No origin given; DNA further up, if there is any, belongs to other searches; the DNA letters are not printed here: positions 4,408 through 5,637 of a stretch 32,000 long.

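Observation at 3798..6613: Near-gapless module: archaeal AAA+ ATPase, then HhH-GPD glycosylase, then radical SAM enzyme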

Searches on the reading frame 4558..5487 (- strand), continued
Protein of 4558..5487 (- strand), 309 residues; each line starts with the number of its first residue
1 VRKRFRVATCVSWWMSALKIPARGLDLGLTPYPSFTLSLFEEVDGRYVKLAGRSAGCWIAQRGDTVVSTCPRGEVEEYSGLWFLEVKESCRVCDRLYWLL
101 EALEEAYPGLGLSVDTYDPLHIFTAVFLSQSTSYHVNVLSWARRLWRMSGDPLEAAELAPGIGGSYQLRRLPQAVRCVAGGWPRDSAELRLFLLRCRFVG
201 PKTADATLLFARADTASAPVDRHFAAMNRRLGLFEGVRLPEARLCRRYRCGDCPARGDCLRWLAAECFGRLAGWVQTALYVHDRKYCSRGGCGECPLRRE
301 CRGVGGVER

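Call 50: fold_search(model_id=the predicted structure, library=pdb)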
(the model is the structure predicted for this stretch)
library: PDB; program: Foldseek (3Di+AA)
matches with E <= 10: 184; with E <= 0.001: 114
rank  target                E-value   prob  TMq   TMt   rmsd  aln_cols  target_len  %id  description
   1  9f8u_C                2.2e-08  1.00  0.63  0.60   6.7       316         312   17  Structure of the mouse 8-oxoguanine DNA Glycosylase mOGG1 in complex with ligand TH7399 (released 2025-05-21)
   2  3i0w_A                1.2e-07  1.00  0.61  0.62   6.4       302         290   15  Crystal structure of Clostridium acetobutylicum 8-oxoguanine glycosylase/lyase in complex with dsDNA containing cytosi (released 2009-09-29)
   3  2nol_A                1.7e-07  1.00  0.66  0.62   6.1       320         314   17  Structure of catalytically inactive human 8-oxoguanine glycosylase distal crosslink to oxoG DNA (released 2006-11-21)
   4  8bvx_C                1.7e-07  1.00  0.64  0.62   5.9       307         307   17  Structure of the mouse 8-oxoguanine DNA Glycosylase mOGG1 in complex with ligand TH13264 (released 2024-05-15)
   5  6rlw_EEE              1.9e-07  1.00  0.67  0.63   4.9       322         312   16  Structure of the human 8-oxoguanine DNA Glycosylase hOGG1 in complex with inhibitor TH5487 (released 2020-07-22)
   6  3f0z                  2.5e-07  1.00  0.66  0.68   3.7       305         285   15  Crystal structure of Clostridium acetobutylicum 8-oxoguanine glycosylase/lyase in its apo-form (released 2009-04-07)
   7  9hlf_B                2.5e-07  1.00  0.62  0.59   7.4       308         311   18  Structure of the mouse 8-oxoguanine DNA Glycosylase mOGG1 in complex with ligand TH14445 (released 2025-05-21)
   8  2xhi_A                2.6e-07  1.00  0.68  0.64   5.1       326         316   17  Separation-of-function mutants unravel the dual reaction mode of human 8-oxoguanine DNA glycosylase (released 2011-01-26)
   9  3f10                  2.9e-07  1.00  0.66  0.66   4.1       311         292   14  Crystal structure of Clostridium Acetobutylicum 8-oxoguanine DNA glycosylase in complex with 8-oxoguanosine (released 2009-04-07)
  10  3i0x_A                3.2e-07  1.00  0.67  0.68   5.6       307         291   16  Crystal structure of Clostridium acetobutylicum 8-oxoguanine glycosylase/lyase in complex with dsDNA containing adenin (released 2009-09-29)
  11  8xwc_A                3.4e-07  1.00  0.67  0.63   5.3       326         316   16  Crystal structure of human 8-oxoguanine glycosylase K249H mutant bound to the substrate 8-oxoguanine DNA at pH 8.0 und (released 2025-07-23)
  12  7az0_AAA              3.7e-07  1.00  0.64  0.61   6.0       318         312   18  Structure of the mouse 8-oxoguanine DNA Glycosylase mOGG1 in complex with TH12161 (released 2022-06-01)
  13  6g3x_C                3.7e-07  1.00  0.63  0.60   6.0       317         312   17  Native Structure of the mouse 8-oxoguanine DNA Glycosylase mOGG1 (released 2018-11-28)
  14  9fnu_C                4.3e-07  1.00  0.65  0.62   5.7       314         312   17  Structure of the mouse 8-oxoguanine DNA Glycosylase mOGG1 in complex with ligand TH13579 (released 2025-06-25)
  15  9fnu_B                4.3e-07  1.00  0.63  0.61   5.9       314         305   16  Structure of the mouse 8-oxoguanine DNA Glycosylase mOGG1 in complex with ligand TH13579 (released 2025-06-25)
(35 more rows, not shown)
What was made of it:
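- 4558..5445 (-): OGG1-fold HhH-GPD DNA glycosylase/AP-lyase-like protein, 295 aa from ATG 5445. Catalytic K188 and D207 are present. An invariant C231-x4-C236-x2-C239-x5-C245 motif is the presumed [4Fe-4S] site, and a second CX4CX2CX5C motif sits at the C-terminus. Foldseek's top hits are all OGG1, TM 0.6-0.7 over about 310 columns (call 50).
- On OGG1 family (TIGR00588): Foldseek's top 50 hits are all OGG1 chains, with about 310 aligned columns (call 50).
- On AGOG (archaeal GO glycosylase, PF09171): All of the top 50 PDB fold matches are OGG1 chains (call 50).
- Closest known: OGG1-type 8-oxoguanine DNA glycosylase/AP lyase. Same: The predicted three-domain fold matches, including the N-terminal beta domain (TM 0.6-0.7, call 50).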

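Call 56: search_protein_families(library=padloc, proteins=[window:4558-5445:-], max_evalue=0.001)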
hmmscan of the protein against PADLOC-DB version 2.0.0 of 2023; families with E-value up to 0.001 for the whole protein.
window:4558-5445:- (295 aa): 0 families

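Call 57: search_protein_representatives(alignment_id=A4)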
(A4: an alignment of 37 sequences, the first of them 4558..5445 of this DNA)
Query: 37 sequences, 291 profile positions. Proteins with E-value up to 0.001 (for the whole library): 1467; up to 1e-10: 173; up to 1e-30: 137. The best 150 are listed.
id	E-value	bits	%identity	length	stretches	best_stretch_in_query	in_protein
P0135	1.3e-121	421.5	-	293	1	3-288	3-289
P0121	1.7e-118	411.3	-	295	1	3-286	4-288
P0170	9.0e-94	330.1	-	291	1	5-288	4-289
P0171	1.1e-88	313.4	-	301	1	5-286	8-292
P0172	8.5e-88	310.5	-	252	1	9-271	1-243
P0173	3.0e-85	302.2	-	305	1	9-288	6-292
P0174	7.3e-85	300.9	-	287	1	7-287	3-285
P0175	1.7e-83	296.4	-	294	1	4-286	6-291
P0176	1.1e-82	293.8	-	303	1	8-287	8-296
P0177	3.6e-82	292.1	-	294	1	9-286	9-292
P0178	1.7e-79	283.3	-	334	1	8-286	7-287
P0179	3.2e-79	282.4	-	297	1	3-287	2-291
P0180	6.6e-79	281.4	-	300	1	9-286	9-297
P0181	2.9e-77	275.9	-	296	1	8-285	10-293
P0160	1.2e-76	273.9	-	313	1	3-289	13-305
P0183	2.9e-76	272.7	-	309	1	5-287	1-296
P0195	4.8e-69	249.0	-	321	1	7-287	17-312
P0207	1.1e-62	228.1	-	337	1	9-287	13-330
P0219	1.1e-59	218.3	-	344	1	6-287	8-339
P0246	5.5e-54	199.6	-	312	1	4-280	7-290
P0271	5.4e-49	183.2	-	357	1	4-288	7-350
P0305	8.5e-23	97.2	-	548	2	9-274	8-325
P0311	5.8e-20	87.9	-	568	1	160-288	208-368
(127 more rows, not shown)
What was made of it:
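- Tried and rejected: The full HMM search corrected this to at least 137 clusters at 50% identity (call 57).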

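Call 62: find_related_loci(query=A4, collection=metagenome_contigs, flank=3500)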
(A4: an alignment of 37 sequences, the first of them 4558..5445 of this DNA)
Query A4 (295 aa) in metagenome_contigs; peptide patterns used: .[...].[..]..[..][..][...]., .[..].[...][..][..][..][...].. (x = any residue, [..] = any of these).
262 stretches matched a pattern; 152 encode a relative of the query (tblastn E <= 1e-3); the best 80 are kept; 80 distinct loci.
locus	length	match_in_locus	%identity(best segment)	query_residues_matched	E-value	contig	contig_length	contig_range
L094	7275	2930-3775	66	5-288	1e-119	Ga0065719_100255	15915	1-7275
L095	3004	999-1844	66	1-287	5e-119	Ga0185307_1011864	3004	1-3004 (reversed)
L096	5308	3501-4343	65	5-287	6e-114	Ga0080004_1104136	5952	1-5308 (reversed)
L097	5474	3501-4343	64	5-287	3e-109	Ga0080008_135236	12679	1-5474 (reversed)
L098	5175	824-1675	59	4-287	6e-109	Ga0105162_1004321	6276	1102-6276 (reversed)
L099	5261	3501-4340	51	4-288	1e-95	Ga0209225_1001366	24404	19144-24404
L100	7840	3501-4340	52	4-288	3e-95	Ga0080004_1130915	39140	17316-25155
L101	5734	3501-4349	51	1-288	1e-94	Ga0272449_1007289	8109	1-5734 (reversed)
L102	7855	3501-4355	53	4-288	3e-93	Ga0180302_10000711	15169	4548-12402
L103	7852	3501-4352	52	4-287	9e-89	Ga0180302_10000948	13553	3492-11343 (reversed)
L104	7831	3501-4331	50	5-287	5e-86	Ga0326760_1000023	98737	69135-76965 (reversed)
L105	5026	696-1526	49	5-287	1e-85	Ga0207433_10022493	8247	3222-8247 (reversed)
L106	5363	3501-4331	49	5-287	2e-85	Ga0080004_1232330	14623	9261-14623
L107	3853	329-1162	49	4-287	9e-86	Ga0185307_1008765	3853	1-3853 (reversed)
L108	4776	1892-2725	48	10-289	1e-83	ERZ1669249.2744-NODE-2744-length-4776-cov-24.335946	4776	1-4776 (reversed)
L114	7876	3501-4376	37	8-288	2e-60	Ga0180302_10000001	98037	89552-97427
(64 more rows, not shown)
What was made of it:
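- Tried and rejected: A4 was used instead (call 62).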

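Call 82: search_protein_families(library=pfam, alignment_id=A7, max_evalue=0.00001)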
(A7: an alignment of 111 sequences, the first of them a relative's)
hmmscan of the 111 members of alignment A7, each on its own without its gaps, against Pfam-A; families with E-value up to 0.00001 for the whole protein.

A. member 1, L001:5583-6008:+ (142 aa): 0 families

B. families by the number of members that match (of 111 scanned): 89 families (the first 25 are shown)
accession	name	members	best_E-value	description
PF06745.19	ATPase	4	1.5e-62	KaiC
PF00579.31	tRNA-synt_1b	4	1.7e-34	tRNA synthetases class I (W and Y)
PF02729.26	OTCace_N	4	1.9e-34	Aspartate/ornithine carbamoyltransferase, carbamoyl-P binding domain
PF00185.30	OTCace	4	1.5e-32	Aspartate/ornithine carbamoyltransferase, Asp/Orn binding domain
PF14464.11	Prok-JAB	4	8.6e-17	Prokaryotic homologs of the JAB domain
PF02687.27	FtsX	4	9.7e-17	FtsX-like permease C-terminal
PF00152.25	tRNA-synt_2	3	3.2e-54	tRNA synthetases class II (D, K and N)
PF00483.29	NTP_transferase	3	3.4e-39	Nucleotidyl transferase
PF00696.33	AA_kinase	3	2.9e-30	Amino acid kinase family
PF12704.14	MacB_PCD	3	4.7e-21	MacB-like periplasmic core domain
PF13481.12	AAA_25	3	1.2e-08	AAA domain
PF00899.27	ThiF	2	4.2e-69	ThiF family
PF03358.20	FMN_red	2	2.9e-31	NADPH-dependent FMN reductase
PF04073.20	tRNA_edit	2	2.2e-26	Aminoacyl-tRNA editing domain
PF04430.19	DUF498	2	4.6e-26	Protein of unknown function (DUF498/DUF598)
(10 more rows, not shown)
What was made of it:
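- ATPase_2 is a flanking gene in 2 of 65 non-redundant loci (call 82). The flanks of 65 loci are housekeeping genes (call 82).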

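Call 84: search_solved_structures(query=A6, max_evalue=1, show_alignments=4)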
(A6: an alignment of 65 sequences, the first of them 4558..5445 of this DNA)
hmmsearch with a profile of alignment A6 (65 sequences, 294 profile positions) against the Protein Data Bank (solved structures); distinct sequences matched with E-value up to 1: 64 (the best 60 are shown).
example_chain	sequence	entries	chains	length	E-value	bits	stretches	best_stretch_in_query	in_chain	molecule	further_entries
4ejy_A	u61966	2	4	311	1.9e-08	37.1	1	166-224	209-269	3-Methyladenine DNA glycosylase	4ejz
3ih7_A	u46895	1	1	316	3.5e-08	36.2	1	146-269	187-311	N-glycosylase/DNA lyase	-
3f0z_A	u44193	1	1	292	6.5e-08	35.3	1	133-221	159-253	8-oxoguanine-DNA-glycosylase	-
8a5g_A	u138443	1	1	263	8.1e-08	35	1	172-223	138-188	Endonuclease III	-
1p59_A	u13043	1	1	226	1.4e-07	34.2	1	79-223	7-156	Endonuclease III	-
6g3x_A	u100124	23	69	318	1.7e-07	34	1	145-268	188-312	N-glycosylase/DNA lyase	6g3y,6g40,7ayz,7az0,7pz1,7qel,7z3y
1orn_A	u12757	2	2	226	1.7e-07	33.9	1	79-223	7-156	Endonuclease III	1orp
1yqk_A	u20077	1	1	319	2.5e-07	33.4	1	146-268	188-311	N-glycosylase/DNA lyase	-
4unf_A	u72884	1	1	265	2.7e-07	33.3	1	102-223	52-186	ENDONUCLEASE III-1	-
3ktu_A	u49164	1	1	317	2.8e-07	33.2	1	146-267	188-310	N-glycosylase/DNA lyase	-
9kky_A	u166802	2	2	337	3.1e-07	33.1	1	146-268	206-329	N-glycosylase/DNA lyase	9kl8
2i5w_A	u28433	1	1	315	3.1e-07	33.1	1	146-266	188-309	N-glycosylase/DNA lyase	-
8a5f_A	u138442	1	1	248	5.5e-07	32.3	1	147-223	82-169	Endonuclease III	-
8a5c_A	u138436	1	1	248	6.7e-07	32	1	171-223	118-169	Endonuclease III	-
2nol_A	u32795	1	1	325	7.4e-07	31.9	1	146-270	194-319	N-glycosylase/DNA lyase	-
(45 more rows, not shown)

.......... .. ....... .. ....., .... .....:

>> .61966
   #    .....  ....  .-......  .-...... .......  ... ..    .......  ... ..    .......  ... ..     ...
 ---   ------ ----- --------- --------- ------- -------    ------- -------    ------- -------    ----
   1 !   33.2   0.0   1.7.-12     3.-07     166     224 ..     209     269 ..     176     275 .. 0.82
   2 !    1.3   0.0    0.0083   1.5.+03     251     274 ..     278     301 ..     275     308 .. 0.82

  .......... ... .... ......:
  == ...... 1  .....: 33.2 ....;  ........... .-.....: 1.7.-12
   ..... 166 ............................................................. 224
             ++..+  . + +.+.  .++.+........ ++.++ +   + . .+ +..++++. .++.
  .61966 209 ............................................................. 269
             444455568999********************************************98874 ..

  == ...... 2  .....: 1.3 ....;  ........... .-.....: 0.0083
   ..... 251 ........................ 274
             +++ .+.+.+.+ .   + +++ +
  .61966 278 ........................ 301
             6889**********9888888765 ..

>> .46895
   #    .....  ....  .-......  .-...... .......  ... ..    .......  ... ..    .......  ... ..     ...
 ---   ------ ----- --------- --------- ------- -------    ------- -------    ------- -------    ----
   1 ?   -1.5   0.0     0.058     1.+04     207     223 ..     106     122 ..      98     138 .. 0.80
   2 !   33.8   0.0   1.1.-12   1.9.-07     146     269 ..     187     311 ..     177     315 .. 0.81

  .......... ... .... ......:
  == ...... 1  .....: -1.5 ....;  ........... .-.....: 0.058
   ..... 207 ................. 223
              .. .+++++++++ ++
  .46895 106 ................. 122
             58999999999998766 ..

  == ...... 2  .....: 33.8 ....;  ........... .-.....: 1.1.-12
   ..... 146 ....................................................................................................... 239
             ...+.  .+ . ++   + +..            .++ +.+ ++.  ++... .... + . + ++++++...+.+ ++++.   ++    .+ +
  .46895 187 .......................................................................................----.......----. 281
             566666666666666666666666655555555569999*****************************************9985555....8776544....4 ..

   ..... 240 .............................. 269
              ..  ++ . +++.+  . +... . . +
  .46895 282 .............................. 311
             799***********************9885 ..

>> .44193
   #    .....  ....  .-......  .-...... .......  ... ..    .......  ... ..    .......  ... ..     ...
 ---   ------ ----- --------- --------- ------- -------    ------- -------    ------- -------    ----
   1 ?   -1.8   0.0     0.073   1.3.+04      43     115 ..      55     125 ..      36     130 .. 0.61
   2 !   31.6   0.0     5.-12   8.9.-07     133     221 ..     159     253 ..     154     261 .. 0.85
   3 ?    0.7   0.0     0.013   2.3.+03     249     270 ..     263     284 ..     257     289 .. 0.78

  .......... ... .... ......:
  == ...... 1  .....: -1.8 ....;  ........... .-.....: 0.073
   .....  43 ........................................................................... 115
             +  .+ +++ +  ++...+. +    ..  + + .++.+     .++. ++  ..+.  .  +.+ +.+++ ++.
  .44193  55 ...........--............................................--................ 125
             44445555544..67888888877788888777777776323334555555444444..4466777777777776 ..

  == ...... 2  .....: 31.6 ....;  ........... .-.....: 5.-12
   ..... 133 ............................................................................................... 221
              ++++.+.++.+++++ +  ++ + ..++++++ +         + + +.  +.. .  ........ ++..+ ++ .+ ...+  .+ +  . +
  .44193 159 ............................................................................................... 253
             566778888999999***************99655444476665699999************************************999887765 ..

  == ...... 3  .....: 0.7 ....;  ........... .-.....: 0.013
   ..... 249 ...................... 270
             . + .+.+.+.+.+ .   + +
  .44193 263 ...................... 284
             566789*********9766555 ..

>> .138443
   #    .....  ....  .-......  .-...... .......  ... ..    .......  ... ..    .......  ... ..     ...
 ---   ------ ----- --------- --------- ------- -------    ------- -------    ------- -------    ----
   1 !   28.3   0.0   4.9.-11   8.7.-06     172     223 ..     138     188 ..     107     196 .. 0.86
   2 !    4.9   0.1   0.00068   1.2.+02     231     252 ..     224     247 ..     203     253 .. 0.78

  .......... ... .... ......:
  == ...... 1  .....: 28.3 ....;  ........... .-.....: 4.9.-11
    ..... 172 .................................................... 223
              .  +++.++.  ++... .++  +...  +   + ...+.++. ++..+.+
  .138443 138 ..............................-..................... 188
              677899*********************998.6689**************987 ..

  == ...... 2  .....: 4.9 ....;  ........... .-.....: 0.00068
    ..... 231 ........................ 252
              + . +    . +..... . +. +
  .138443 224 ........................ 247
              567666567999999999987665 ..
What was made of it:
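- On HhH-GPD DNA glycosylase superfamily: The profile aligns to the OGG1 and EndoIII HhH-GPD motifs (call 84).
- On OGG1 family (TIGR00588): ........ aligns to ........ (call 84).
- Closest known: OGG1-type 8-oxoguanine DNA glycosylase/AP lyase. Same: The pocket helix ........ corresponds to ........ (Q315, F319) (call 84).
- Closest known: Endonuclease III / Nth [4Fe-4S] cluster loop. Same: A four-cysteine motif in the C-terminal part aligns to the EndoIII cluster motif (call 84).
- Checked: It is shown to be HhH-GPD/OGG1-like by fold (call 50) and by profile alignment (call 84).
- The residue-level alignment to hOGG1 and to the EndoIII cluster motif is in call 84.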
